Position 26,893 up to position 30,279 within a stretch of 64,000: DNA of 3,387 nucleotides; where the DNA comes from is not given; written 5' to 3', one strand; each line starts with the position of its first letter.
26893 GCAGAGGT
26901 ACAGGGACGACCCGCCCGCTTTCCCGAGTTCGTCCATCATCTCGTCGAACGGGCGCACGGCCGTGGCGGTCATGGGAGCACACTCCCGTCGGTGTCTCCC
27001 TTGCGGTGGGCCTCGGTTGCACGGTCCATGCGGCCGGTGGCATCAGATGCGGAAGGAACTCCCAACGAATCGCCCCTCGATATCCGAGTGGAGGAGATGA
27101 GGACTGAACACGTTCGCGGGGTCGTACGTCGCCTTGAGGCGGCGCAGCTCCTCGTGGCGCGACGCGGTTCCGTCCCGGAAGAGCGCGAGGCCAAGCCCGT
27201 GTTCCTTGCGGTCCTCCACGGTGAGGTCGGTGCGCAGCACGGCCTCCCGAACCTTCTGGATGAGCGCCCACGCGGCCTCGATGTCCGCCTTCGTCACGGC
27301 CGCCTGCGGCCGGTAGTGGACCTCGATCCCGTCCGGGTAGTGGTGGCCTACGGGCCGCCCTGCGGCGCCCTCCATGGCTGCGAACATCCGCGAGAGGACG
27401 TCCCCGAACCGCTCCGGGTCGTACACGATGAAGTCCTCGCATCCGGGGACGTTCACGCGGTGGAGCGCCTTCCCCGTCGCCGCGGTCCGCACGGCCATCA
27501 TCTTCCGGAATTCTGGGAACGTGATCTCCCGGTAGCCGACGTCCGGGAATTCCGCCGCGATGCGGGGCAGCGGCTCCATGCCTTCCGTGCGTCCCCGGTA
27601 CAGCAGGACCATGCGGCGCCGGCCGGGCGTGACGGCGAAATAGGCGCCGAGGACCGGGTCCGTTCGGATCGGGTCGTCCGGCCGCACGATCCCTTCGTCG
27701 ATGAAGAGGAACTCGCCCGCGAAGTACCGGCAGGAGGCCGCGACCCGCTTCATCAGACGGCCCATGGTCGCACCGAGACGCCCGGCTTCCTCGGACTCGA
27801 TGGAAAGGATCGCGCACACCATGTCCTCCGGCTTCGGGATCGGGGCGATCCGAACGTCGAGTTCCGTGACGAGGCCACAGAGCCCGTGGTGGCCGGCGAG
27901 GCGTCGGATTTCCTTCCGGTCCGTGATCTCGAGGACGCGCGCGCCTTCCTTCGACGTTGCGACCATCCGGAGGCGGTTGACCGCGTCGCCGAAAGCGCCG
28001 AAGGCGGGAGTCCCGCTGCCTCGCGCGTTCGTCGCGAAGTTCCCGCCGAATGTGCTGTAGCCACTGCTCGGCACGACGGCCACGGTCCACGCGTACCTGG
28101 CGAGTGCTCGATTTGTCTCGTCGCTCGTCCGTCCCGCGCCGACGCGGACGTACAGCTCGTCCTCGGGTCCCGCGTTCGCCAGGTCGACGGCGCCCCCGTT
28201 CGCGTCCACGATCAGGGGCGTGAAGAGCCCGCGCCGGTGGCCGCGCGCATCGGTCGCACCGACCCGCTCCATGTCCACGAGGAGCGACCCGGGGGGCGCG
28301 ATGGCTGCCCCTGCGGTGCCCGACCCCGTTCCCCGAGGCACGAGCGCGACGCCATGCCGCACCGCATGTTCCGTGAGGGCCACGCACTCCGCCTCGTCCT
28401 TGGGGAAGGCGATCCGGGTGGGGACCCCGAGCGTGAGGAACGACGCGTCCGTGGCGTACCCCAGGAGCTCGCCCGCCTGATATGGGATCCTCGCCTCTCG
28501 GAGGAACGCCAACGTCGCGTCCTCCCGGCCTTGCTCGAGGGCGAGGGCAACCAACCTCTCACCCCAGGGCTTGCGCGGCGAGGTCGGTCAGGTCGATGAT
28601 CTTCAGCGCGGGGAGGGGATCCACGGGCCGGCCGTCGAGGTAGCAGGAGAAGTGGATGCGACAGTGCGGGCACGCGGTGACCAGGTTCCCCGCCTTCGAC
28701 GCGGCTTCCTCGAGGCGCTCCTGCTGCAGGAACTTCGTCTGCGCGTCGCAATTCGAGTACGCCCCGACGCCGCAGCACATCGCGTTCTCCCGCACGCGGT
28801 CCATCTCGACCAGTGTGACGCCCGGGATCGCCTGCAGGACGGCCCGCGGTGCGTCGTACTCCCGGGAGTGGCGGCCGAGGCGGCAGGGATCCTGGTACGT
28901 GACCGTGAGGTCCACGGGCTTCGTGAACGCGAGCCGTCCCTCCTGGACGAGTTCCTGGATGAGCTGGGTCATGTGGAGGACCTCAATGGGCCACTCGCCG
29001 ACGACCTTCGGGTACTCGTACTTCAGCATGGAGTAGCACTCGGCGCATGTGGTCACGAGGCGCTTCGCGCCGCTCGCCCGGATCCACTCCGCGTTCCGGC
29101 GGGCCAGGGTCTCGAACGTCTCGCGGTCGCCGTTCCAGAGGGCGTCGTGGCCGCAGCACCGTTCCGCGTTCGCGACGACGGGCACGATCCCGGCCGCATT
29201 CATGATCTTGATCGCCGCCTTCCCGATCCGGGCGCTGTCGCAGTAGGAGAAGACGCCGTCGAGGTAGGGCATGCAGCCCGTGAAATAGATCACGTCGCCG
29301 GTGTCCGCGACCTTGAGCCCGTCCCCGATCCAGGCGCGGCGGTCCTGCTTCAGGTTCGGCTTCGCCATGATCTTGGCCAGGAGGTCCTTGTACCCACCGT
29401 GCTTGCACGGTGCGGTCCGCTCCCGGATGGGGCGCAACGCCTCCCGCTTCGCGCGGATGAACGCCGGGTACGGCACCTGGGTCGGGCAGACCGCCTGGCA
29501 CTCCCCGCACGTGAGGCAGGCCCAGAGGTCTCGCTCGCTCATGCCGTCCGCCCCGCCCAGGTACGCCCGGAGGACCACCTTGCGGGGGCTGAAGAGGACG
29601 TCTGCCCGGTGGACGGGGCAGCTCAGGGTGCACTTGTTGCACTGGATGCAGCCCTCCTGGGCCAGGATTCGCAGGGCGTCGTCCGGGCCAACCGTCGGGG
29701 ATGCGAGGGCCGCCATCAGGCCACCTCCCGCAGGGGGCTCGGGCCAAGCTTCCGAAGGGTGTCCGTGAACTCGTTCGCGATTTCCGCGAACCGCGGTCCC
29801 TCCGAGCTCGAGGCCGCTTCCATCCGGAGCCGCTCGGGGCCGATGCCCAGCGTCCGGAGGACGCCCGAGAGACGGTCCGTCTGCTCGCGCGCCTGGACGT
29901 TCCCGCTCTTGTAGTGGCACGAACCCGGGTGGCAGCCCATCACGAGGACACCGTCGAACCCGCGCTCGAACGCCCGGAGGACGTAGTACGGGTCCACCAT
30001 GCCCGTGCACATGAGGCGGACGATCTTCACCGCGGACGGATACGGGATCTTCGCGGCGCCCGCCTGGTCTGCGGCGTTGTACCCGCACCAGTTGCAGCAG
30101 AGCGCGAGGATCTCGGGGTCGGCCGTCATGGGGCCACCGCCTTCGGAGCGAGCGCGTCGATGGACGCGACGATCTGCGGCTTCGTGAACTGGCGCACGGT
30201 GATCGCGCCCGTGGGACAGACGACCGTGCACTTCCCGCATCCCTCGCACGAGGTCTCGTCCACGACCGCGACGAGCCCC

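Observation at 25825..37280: HdrA/HdrB/MvhD module operonic with a GlcD-type FAD oxidase and two CCG Fe-S proteins, flanked by LarA, LhgO-like and Ldh_2 genes: a putative electron-bifurcating 2-hydroxyacid (lactate) oxidation island in a non-methanogen context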

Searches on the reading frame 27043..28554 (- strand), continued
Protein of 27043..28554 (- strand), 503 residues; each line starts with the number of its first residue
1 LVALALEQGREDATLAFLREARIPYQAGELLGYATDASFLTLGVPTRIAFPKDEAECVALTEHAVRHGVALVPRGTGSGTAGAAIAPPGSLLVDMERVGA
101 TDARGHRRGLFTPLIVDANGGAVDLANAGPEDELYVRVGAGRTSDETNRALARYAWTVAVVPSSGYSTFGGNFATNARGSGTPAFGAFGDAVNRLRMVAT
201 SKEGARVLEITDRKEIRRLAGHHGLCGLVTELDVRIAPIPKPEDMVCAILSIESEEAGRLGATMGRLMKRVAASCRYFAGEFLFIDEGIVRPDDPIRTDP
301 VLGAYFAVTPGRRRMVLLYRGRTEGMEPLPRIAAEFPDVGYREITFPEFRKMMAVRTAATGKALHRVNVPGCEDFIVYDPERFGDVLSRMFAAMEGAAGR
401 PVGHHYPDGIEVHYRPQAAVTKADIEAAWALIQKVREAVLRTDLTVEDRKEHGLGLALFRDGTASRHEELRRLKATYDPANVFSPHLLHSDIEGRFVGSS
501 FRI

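Call 45: fold_search(model_id=the predicted structure, library=pdb)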
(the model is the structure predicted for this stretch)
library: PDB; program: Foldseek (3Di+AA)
matches with E <= 10: 950; with E <= 0.001: 303
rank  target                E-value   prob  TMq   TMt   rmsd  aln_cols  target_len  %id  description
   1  9qit_B                7.2e-20  1.00  0.65  0.71   4.7       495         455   21  Crystal structure of a D-lactate dehydrogenase in complex with D-lactate from Porcellio dilatatus (released 2025-12-03)
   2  9qit_D                1.4e-19  1.00  0.66  0.72   4.7       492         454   20  Crystal structure of a D-lactate dehydrogenase in complex with D-lactate from Porcellio dilatatus (released 2025-12-03)
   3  9qit_H                1.6e-19  1.00  0.69  0.77   3.9       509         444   22  Crystal structure of a D-lactate dehydrogenase in complex with D-lactate from Porcellio dilatatus (released 2025-12-03)
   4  9qit_A                3.5e-19  1.00  0.68  0.75   4.6       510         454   21  Crystal structure of a D-lactate dehydrogenase in complex with D-lactate from Porcellio dilatatus (released 2025-12-03)
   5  9qgz_A                8.9e-19  1.00  0.67  0.74   4.6       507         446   22  Crystal structure of a D-lactate dehydrogenase from Porcellio dilatatus (released 2025-12-03)
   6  5ae3_A                1.4e-18  1.00  0.66  0.62   5.1       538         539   16  Ether Lipid-Generating Enzyme AGPS in complex with antimycin A (released 2015-09-09)
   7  5adz_A                1.4e-18  1.00  0.67  0.60   5.4       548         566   15  Ether Lipid-Generating Enzyme AGPS in complex with inhibitor 1a (released 2015-09-23)
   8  6yao                  2.1e-18  1.00  0.62  0.68   5.7       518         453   15  Crystal structure of ZmCKO4a in complex with inhibitor 1-[2-(2-Hydroxy-ethyl)-phenyl]-3-(3-trifluoromethoxy-phenyl)-urea (released 2020-10-14)
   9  8ckq                  2.4e-18  1.00  0.62  0.68   5.8       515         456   16  Crystal structure of maize cytokinin oxidase/dehydrogenase 4 (CKO/CKX4) in complex with inhibitor 2-[(3,5-dichlorophenyl (released 2024-02-28)
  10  9qgz_F                2.6e-18  1.00  0.63  0.71   4.9       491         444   22  Crystal structure of a D-lactate dehydrogenase from Porcellio dilatatus (released 2025-12-03)
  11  6yap                  3.6e-18  1.00  0.62  0.68   5.6       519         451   15  Crystal structure of ZmCKO4a in complex with inhibitor 1-(3-Chloro-5-trifluoromethoxy-phenyl)-3-[2-(2-hydroxy-ethyl)-phe (released 2020-10-14)
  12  9qit_E                4.1e-18  1.00  0.67  0.74   5.1       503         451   21  Crystal structure of a D-lactate dehydrogenase in complex with D-lactate from Porcellio dilatatus (released 2025-12-03)
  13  7qh2_C                4.1e-18  1.00  0.65  0.69   5.1       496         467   18  Cryo-EM structure of Ldh-EtfAB complex from Acetobacterium woodii (released 2022-06-29)
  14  8jde                  4.3e-18  1.00  0.67  0.73   4.7       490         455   19  Crystal structure of mLDHD in complex with D-lactate (released 2023-10-18)
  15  8ckt                  4.6e-18  1.00  0.62  0.67   5.9       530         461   15  Crystal structure of maize cytokinin oxidase/dehydrogenase 4 (CKO/CKX4) in complex with inhibitor 2-[(3,5-dichlorophenyl (released 2024-02-28)
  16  9qgz_B                5.2e-18  1.00  0.66  0.73   4.5       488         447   23  Crystal structure of a D-lactate dehydrogenase from Porcellio dilatatus (released 2025-12-03)
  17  9qgz_E                7.4e-18  1.00  0.65  0.72   4.7       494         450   22  Crystal structure of a D-lactate dehydrogenase from Porcellio dilatatus (released 2025-12-03)
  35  9qgz_C                4.0e-17  1.00  0.65  0.73   4.7       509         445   21  Crystal structure of a D-lactate dehydrogenase from Porcellio dilatatus (released 2025-12-03)
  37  9qgz_D                4.0e-17  1.00  0.63  0.70   5.0       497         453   21  Crystal structure of a D-lactate dehydrogenase from Porcellio dilatatus (released 2025-12-03)
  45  6lpn_A                7.7e-17  1.00  0.63  0.68   5.6       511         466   16  Crystal structure of human D-2-hydroxyglutarate dehydrogenase in apo form (released 2021-01-13)
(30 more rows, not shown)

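Call 70: search_protein_representatives(alignment_id=A1)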
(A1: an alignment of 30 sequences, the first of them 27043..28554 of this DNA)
Query: 30 sequences, 501 profile positions. Proteins with E-value up to 0.001 (for the whole library): 8725; up to 1e-10: 1704; up to 1e-30: 7. The best 150 are listed.
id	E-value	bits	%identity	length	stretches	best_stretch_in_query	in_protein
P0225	5.5e-228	774.1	-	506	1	1-500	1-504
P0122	2.4e-219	745.6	-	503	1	6-499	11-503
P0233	1.7e-183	627.4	-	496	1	4-497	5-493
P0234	1.9e-76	274.2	-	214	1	7-212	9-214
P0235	4.4e-67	243.3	-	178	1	321-498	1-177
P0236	2.2e-56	208.0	-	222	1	258-405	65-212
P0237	8.5e-48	179.7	-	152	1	5-150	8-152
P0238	9.2e-30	120.2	-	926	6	125-260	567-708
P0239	1.6e-29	119.4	-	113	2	145-191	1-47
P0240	1.4e-28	116.2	-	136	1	68-167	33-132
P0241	3.9e-28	114.8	-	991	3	132-256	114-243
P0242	1.3e-27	113.1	-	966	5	131-240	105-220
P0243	1.6e-27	112.8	-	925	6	128-253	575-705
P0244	7.4e-27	110.6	-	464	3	5-94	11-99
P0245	4.4e-26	108.1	-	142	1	155-234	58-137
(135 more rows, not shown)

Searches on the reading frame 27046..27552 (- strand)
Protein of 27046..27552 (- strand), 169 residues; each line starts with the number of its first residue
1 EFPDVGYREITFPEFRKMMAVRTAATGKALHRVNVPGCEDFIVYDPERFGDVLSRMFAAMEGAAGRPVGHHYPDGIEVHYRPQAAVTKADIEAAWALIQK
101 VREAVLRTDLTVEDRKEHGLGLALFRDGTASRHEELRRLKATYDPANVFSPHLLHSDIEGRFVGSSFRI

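Call 84: search_solved_structures(query=A2, max_evalue=10, show_alignments=5)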
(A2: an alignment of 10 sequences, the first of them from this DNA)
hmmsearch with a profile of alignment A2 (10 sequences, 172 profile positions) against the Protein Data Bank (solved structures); distinct sequences matched with E-value up to 10: 1.
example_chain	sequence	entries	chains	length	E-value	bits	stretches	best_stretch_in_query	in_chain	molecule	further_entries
8cxa_A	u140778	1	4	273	1.1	12.3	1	74-164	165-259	3-oxoacyl-[acyl-carrier-protein] reductase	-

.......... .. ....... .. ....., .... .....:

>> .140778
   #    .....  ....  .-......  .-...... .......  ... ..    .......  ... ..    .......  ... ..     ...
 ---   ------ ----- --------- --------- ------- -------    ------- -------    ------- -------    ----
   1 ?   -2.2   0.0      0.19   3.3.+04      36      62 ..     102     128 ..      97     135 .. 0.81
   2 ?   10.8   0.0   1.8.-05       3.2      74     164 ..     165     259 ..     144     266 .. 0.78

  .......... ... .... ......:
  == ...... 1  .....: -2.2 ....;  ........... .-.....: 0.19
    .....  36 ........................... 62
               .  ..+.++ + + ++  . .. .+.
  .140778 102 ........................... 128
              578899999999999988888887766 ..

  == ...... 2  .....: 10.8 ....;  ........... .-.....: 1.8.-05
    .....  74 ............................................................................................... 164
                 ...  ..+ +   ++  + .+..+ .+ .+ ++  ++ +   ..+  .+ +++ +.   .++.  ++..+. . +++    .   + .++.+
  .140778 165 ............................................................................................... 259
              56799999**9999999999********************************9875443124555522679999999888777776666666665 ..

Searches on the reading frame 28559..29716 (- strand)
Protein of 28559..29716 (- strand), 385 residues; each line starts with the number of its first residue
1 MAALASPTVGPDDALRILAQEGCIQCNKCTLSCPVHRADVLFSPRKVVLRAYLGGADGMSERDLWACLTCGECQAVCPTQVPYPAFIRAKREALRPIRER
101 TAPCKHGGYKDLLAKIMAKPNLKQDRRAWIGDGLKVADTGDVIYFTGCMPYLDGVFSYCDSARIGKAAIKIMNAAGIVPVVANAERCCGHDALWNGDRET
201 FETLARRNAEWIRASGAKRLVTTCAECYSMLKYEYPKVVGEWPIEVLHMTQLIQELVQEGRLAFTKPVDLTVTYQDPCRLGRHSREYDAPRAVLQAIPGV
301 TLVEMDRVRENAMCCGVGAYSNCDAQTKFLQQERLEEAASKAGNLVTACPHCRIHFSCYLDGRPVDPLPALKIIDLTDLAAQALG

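Call 60: search_solved_structures(query=window:28559-29716:-, max_evalue=0.001)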
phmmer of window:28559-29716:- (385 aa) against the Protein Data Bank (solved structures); distinct sequences matched with E-value up to 0.001: 11.
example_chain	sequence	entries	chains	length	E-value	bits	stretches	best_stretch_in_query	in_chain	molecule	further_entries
9ojn_A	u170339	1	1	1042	2.2e-36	129.3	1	58-362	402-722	Iron-sulfur-binding reductase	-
5odc_C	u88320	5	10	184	1.6e-10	44.1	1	12-91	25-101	Heterodisulfide reductase, subunit C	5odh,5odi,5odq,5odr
9sfi_E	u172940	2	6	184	1.5e-09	40.9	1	16-92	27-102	H(2)/formate:CoB-CoM heterodisulfide,ferredoxin reductase subunit C2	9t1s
8rvv_C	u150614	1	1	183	5.6e-08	35.8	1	21-91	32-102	H(2):CoB-CoM heterodisulfide,ferredoxin reductase subunit C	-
8rvu_c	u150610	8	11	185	5.8e-08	35.7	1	21-91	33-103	H(2):CoB-CoM heterodisulfide,ferredoxin reductase subunit C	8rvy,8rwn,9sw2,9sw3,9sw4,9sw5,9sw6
7bkb_C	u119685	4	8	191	3.1e-05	26.7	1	22-91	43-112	CoB--CoM heterodisulfide reductase subunit C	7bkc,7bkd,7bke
8ahx_C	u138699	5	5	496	0.00017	24.3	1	22-88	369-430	Ion-translocating oxidoreductase complex subunit C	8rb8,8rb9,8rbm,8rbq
8rja_F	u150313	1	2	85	0.00023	23.9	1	17-85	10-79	NAD(P)H-quinone oxidoreductase subunit I, chloroplastic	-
8rvv_B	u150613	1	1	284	0.00025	23.8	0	244-357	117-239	H(2):CoB-CoM heterodisulfide,ferredoxin reductase subunit B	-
8rvu_b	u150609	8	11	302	0.00033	23.4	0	244-357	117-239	H(2):CoB-CoM heterodisulfide,ferredoxin reductase subunit B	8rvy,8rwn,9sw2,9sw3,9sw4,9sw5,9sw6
9sw6_H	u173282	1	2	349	0.00075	22.2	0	20-80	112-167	Tungsten formylmethanofuran dehydrogenase, subunit F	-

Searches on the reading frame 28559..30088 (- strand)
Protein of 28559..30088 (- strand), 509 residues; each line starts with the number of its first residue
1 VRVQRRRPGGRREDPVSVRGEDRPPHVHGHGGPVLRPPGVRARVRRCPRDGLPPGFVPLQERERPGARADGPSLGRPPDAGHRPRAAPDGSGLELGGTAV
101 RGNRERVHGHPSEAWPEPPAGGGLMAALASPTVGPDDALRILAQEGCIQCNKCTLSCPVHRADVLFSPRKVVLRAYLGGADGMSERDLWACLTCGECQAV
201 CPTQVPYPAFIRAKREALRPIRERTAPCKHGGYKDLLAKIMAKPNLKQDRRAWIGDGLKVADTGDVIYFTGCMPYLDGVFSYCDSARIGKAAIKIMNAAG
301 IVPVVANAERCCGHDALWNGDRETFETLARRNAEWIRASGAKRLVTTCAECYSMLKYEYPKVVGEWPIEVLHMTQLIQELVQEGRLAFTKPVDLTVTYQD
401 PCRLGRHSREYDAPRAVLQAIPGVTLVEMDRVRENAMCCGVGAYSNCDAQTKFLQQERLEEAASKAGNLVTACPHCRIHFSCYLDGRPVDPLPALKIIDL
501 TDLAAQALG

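Call 4: search_protein_families(library=pfam, proteins=[window:28559-30088:-], max_evalue=0.001)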
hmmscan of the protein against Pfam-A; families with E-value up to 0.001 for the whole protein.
window:28559-30088:- (509 aa): 7 families
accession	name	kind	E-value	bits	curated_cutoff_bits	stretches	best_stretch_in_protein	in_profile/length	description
PF02754.22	CCG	-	3.8e-31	107.5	20.6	2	396-480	1-84/85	Cysteine-rich domain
PF13534.11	Fer4_17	-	1.1e-08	36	22.2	1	147-205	2-60/61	4Fe-4S dicluster domain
PF13237.11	Fer4_10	-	1.1e-08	35.3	25.5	1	144-202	6-53/53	4Fe-4S dicluster domain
PF13183.11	Fer4_8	-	1.3e-08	35.7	27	1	145-205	3-68/68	4Fe-4S dicluster domain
PF12838.12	Fer4_7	-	6.1e-08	33.4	27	1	147-205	2-52/52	4Fe-4S dicluster domain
PF13187.11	Fer4_9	-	9e-07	29.3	27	1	147-204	2-50/52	4Fe-4S dicluster domain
PF14697.11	Fer4_21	-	9.8e-05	22.9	35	1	143-203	4-53/59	4Fe-4S dicluster domain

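Call 6: search_protein_families(library=ncbifam, proteins=[window:28559-30088:-], max_evalue=0.001)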
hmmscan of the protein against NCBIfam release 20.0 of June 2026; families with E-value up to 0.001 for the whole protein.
window:28559-30088:- (509 aa): 22 families
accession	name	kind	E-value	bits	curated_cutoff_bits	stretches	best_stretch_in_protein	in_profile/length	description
NF004898.0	PRK06259.1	equivalog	3.2e-39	134.9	385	1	140-500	129-483/488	fumarate reductase (CoM/CoB) subunit TfrB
NF045670.1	quin_L_LdhH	equivalog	5.9e-29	100.9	800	1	263-482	466-687/706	L-lactate dehydrogenase (quinone) large subunit LdhH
NF008369.0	PRK11168.1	equivalog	1e-27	97.1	278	2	262-447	165-343/401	anaerobic glycerol-3-phosphate dehydrogenase subunit C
TIGR03379.1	glycerol3P_GlpC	equivalog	1.5e-21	76.6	279.9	1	268-445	159-338/397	anaerobic glycerol-3-phosphate dehydrogenase subunit GlpC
NF045663.1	diclust_near_Sec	equivalog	2.3e-18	65.7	530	1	150-480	311-618/759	pyridine nucleotide-disulfide oxidoreductase/dicluster-binding protein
NF008434.0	PRK11274.1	equivalog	5.5e-16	58.5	333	2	277-481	174-389/409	glycolate oxidase subunit GlcF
NF045724.1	ferredox_TmcB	equivalog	9.5e-14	50.8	735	1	293-469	208-385/430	electron transfer complex ferredoxin TmcB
TIGR03290.1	CoB_CoM_SS_C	equivalog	4.3e-10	39.7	160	1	146-216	3-73/144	CoB--CoM heterodisulfide reductase subunit C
TIGR01945.1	rnfC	subfamily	4.6e-10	38.6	245.95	1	143-219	361-432/435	RnfABCDGE type electron transport complex subunit C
NF041890.1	hdrC_Methbact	equivalog_domain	5.9e-09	35.8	270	1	147-204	31-87/192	ferredoxin:CoB-CoM heterodisulfide reductase subunit HdrC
NF045796.1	DsrK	equivalog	1.8e-08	33.4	400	1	365-459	283-388/453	sulfate reduction electron transfer complex DsrMKJOP subunit DsrK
NF041779.1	hetero_SS_HdrC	equivalog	7.5e-08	32.1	350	1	144-204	30-89/198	ferredoxin:CoB-CoM heterodisulfide reductase subunit HdrC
NF003454.1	PRK05035.1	equivalog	2.5e-07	29.6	345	1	144-223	366-440/556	electron transport complex subunit RsxC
NF038018.1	qmoC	equivalog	2.6e-07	30.4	300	1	146-206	19-79/360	quinone-interacting membrane-bound oxidoreductase complex subunit QmoC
NF041837.1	rnfC_Methano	equivalog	3.8e-07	29.3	650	1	137-223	351-431/438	Rnf electron transport complex subunit RnfC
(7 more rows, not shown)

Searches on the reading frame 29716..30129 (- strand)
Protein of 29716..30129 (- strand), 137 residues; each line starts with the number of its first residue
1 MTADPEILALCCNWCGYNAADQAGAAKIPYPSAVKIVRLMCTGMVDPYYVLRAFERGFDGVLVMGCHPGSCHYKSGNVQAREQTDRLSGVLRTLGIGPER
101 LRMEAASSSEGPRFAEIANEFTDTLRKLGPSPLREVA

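Call 9: search_protein_families(library=pfam, proteins=[window:29716-30129:-])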
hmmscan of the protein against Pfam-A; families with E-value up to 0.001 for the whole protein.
window:29716-30129:- (137 aa): 1 family
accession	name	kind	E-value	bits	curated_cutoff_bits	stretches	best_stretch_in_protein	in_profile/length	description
PF02662.21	FlpD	-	9.2e-49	165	22.3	1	7-129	1-123/123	Methyl-viologen-reducing hydrogenase, delta subunit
